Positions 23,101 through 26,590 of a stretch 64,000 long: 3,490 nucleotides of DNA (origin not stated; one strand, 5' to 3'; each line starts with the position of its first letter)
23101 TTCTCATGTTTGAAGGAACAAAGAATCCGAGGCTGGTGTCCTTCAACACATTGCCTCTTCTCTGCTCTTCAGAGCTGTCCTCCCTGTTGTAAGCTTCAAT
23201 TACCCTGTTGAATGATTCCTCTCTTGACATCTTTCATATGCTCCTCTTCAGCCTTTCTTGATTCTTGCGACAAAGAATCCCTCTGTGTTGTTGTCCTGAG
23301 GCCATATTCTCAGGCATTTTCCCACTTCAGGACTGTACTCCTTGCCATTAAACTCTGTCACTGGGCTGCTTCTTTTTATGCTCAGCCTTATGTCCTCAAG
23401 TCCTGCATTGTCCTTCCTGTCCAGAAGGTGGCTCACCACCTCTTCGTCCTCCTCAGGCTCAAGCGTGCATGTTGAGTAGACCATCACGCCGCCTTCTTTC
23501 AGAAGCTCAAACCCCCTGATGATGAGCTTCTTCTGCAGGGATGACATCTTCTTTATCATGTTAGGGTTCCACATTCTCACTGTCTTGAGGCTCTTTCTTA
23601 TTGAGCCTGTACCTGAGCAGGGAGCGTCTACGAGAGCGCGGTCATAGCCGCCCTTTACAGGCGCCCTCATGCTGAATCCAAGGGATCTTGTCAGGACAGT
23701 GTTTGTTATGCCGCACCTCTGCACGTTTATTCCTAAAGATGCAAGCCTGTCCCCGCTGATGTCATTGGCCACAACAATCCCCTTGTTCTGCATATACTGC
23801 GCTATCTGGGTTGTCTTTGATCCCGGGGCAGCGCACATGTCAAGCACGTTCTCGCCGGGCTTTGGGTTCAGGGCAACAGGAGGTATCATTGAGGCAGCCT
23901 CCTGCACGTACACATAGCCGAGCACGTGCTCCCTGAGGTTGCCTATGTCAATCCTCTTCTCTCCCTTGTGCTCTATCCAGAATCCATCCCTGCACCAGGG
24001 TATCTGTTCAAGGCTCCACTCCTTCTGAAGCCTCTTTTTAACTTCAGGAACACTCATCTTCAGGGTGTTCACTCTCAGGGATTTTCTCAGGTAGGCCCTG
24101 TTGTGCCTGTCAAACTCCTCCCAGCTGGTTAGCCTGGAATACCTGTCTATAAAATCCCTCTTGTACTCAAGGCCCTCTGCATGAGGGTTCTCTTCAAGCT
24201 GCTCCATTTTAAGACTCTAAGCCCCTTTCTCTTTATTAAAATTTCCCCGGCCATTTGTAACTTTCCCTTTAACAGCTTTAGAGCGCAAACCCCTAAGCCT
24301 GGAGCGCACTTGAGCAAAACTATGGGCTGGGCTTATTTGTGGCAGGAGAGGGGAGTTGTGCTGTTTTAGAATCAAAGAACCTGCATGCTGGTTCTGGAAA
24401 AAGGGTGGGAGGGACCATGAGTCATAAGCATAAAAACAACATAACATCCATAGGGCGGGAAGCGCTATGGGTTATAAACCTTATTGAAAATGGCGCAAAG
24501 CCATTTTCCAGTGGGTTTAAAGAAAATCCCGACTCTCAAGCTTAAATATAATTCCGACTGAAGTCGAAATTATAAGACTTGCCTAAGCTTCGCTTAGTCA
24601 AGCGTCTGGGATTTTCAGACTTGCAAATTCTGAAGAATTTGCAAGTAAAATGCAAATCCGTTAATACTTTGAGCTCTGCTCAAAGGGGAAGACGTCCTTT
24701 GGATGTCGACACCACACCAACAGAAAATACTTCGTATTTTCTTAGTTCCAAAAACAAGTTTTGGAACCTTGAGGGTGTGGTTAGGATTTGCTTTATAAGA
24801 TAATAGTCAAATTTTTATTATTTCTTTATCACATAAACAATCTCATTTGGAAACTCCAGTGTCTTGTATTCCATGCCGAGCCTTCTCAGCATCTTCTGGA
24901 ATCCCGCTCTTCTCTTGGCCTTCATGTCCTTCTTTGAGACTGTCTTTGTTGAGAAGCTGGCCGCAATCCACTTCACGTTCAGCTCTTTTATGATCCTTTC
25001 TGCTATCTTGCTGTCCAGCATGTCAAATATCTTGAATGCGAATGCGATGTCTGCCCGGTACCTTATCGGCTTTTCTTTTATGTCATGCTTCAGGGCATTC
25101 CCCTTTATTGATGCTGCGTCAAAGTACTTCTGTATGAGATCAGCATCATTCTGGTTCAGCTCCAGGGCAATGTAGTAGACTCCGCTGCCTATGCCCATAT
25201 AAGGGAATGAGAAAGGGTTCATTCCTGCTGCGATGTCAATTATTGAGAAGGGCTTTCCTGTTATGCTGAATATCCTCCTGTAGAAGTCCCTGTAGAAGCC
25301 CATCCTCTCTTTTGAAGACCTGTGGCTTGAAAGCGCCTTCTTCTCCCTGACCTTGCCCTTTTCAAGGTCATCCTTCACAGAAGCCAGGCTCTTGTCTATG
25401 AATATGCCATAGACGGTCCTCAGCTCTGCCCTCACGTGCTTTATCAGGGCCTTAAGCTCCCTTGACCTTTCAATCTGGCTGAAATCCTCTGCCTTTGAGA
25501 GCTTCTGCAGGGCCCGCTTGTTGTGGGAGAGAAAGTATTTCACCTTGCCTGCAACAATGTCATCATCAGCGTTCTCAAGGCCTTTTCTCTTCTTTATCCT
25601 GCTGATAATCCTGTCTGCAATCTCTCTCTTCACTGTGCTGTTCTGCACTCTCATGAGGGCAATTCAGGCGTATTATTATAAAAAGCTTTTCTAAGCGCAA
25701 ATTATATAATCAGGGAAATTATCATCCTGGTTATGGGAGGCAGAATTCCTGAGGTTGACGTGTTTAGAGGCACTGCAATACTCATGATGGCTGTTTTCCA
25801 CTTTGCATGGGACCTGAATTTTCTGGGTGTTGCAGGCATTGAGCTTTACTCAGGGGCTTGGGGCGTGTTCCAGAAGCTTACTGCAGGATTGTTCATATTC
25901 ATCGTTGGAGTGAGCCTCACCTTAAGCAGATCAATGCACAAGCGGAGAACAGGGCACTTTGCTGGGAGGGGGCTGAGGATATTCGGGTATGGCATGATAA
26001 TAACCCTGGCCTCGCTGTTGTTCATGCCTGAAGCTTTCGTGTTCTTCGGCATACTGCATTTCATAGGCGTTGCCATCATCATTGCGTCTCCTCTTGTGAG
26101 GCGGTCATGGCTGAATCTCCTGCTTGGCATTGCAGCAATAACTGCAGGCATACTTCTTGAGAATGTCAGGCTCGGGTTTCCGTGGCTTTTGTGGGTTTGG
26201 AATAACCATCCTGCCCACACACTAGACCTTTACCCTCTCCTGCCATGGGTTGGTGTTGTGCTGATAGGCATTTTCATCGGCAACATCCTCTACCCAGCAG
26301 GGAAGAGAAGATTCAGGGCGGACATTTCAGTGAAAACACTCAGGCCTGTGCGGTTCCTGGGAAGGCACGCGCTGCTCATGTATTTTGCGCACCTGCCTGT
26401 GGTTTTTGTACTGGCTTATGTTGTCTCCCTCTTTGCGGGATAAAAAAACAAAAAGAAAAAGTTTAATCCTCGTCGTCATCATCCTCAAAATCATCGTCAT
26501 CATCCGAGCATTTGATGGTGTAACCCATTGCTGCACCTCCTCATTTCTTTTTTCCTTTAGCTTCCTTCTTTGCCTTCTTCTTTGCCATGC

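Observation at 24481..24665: Repeat family B: multi-hairpin element duplicated at 24.48 and 29.28 kb, one copy carrying a 115-bp hairpin-bearing insert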

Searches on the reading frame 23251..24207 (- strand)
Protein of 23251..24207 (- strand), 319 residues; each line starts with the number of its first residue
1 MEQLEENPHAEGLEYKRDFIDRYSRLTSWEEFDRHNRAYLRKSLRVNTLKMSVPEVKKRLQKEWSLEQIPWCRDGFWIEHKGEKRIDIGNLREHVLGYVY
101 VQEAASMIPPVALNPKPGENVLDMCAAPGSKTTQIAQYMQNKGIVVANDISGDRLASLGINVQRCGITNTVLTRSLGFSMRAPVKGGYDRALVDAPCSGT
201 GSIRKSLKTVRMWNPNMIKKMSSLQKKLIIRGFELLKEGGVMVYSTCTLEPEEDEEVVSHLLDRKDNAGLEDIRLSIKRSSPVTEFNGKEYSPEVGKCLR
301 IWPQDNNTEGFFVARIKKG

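Call 15: search_protein_families(library=pfam, proteins=[window:23251-24207:-])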
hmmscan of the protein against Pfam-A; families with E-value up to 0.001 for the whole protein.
window:23251-24207:- (319 aa): 4 families
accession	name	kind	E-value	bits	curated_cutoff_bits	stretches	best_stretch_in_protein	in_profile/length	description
PF01189.24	Methyltr_RsmB-F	-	2.1e-53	181.4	27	1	111-316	2-198/199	16S rRNA methyltransferase RsmB/F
PF17125.10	Methyltr_RsmF_N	-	8.1e-17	61.9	34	1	18-104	4-86/86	N-terminal domain of 16S rRNA methyltransferase RsmF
PF01728.25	FtsJ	-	0.0001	22.7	24.1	1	116-260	20-151/181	FtsJ-like methyltransferase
PF13847.12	Methyltransf_31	-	0.00066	19.8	27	0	116-257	2-118/145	Methyltransferase domain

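Call 29: find_encoding_contigs(protein=window:23251-24207:-, flank=10000)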
Protein window:23251-24207:- (319 aa): no gene with exactly this product is on record in the collection.

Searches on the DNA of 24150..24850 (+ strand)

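Call 7: search_dna_similar(query=window:24300-24800:+, collection=phages, mode=distant)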
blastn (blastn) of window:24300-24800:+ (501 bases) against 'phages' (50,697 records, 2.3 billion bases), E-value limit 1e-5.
No match.

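Call 42: build_rna_model(alignment_id=A3, structure=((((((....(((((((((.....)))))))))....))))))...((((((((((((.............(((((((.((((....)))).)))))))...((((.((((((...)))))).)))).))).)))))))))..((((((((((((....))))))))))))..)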
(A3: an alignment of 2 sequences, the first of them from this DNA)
Model R1 built from alignment A3 (2 sequences, 173 columns); structure: as given.
model positions 173; base pairs 60; branch points 3; effective number of sequences 0.7; information 0.59 bits per position. Calibrated on 0.2 Mb of random sequence (short: E-values are rough).
structure used (alignment columns):
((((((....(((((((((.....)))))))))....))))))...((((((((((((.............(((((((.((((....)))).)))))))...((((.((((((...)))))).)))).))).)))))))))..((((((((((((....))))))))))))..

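Call 43: search_with_rna_model(model_id=R1, sources=[window, L003, L004, L007, L008, L009, L010, L011, L012, L013, L014, L015, L016, L017, L018, L019, L020, L021, L022, L023, L024, L025, L026, L027, L028, L029, L030, L031, L032, L033, L034, L035, L036, L037, L038, L039, L040, L041, L042, L043, L044, L045, L046], max_evalue=10)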
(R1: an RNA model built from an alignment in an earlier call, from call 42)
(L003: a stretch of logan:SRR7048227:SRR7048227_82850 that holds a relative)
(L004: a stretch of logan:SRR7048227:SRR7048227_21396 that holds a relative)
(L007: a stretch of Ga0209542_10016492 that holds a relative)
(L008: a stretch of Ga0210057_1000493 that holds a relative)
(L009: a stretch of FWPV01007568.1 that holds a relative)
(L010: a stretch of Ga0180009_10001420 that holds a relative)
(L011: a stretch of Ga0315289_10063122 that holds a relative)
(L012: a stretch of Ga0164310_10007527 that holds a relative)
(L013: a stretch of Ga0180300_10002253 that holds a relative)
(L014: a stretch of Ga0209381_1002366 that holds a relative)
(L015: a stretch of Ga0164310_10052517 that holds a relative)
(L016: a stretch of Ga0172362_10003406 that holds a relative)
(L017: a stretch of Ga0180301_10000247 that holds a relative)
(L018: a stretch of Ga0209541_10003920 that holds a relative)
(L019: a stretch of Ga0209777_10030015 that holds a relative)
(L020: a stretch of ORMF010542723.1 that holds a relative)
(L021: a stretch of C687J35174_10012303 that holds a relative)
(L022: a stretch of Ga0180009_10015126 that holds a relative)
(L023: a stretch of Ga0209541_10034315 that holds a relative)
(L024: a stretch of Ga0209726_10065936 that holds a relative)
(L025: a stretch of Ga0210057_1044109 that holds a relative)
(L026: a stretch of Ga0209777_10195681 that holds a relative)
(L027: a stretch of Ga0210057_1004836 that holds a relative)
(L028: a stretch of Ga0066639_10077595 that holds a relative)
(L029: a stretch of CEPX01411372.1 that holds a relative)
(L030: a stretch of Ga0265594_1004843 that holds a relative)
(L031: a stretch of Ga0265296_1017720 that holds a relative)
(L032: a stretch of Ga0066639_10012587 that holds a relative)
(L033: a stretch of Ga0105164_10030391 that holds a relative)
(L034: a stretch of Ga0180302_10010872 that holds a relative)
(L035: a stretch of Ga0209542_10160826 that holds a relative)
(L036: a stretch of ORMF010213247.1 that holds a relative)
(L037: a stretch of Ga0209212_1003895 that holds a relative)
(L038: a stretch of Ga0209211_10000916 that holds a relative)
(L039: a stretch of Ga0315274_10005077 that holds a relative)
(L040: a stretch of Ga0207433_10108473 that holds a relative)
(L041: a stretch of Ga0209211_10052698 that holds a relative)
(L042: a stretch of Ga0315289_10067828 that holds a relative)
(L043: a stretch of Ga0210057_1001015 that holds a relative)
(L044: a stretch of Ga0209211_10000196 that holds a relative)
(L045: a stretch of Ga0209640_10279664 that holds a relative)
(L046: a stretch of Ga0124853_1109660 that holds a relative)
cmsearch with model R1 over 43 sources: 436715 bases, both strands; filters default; matches with E-value up to 10: 9.
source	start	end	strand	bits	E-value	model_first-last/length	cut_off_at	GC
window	24476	24648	+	214.1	6.5e-50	1-173/173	no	0.38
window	29285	29437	+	92.3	3.9e-20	1-173/173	no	0.37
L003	3469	3540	-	68.5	2.6e-14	96-173/173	5'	0.42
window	29443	29568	+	60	3.1e-12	1-173/173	no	0.37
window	24472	24518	-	23.2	0.0032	1-173/173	no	0.36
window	24548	24701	-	20.5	0.014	1-173/173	no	0.4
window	29470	29612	-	17.1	0.097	1-173/173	no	0.4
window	29276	29327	-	14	0.57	1-173/173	no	0.38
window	29356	29383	-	11.5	2.2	72-99/173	no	0.25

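Call 44: search_rna_families(source=window, start=24150, end=24850, threshold=evalue, max_evalue=10)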
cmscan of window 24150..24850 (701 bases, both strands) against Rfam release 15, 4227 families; matches with E-value up to 10: 2.
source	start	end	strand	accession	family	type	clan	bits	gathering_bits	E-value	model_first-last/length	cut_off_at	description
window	24618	24649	+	RF03876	mir-7132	Gene; miRNA;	-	19.3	70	0.68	1-60/60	no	mir-7132 microRNA precursor family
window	24746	24840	+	RF00340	SNORA36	Gene; snRNA; snoRNA; HACA-box;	CL00035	15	43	8.3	1-132/132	no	Small nucleolar RNA SNORA36 family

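Call 64: search_with_rna_model(model_id=R1, source=window, filters=off, max_evalue=10)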
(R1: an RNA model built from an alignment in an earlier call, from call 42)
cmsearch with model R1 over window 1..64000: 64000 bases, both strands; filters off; matches with E-value up to 10: 21.
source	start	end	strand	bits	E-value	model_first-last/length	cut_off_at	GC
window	24476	24648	+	214.1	9.7e-51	1-173/173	no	0.38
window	29285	29466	+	94.2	2e-21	1-173/173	no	0.36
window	29468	29568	+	55.8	4.8e-12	1-173/173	no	0.4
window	24548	24669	-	24.8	0.00018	1-173/173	no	0.36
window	24472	24518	-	23.2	0.00046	1-173/173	no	0.36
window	29357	29506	-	18.4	0.0069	1-173/173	no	0.34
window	56573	56693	+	15.9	0.029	1-173/173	no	0.53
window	29276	29327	-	14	0.083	1-173/173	no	0.38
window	11668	11810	-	10.9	0.48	1-173/173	no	0.5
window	24700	24770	+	9.3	1.2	1-173/173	no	0.37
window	52469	52519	-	8.3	2.1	69-128/173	no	0.27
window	11700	11805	+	7.6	2.9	1-173/173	no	0.47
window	52432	52497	+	7.2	3.8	1-173/173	no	0.38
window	53337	53382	-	6.9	4.3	1-173/173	no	0.52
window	24742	24826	-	6.9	4.4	1-173/173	no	0.28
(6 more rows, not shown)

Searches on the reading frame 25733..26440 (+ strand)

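Call 15: search_protein_families(library=pfam, proteins=[window:25733-26440:+])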
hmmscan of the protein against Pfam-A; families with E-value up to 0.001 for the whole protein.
window:25733-26440:+ (236 aa): 2 families
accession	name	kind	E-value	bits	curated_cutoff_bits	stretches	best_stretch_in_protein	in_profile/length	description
PF07786.18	HGSNAT_cat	-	2.4e-66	223.9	22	1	4-222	1-222/222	Heparan-alpha-glucosaminide N-acetyltransferase, catalytic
PF01757.29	Acyl_transf_3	-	5.6e-06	26.1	31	0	6-108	2-101/326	Acyltransferase domain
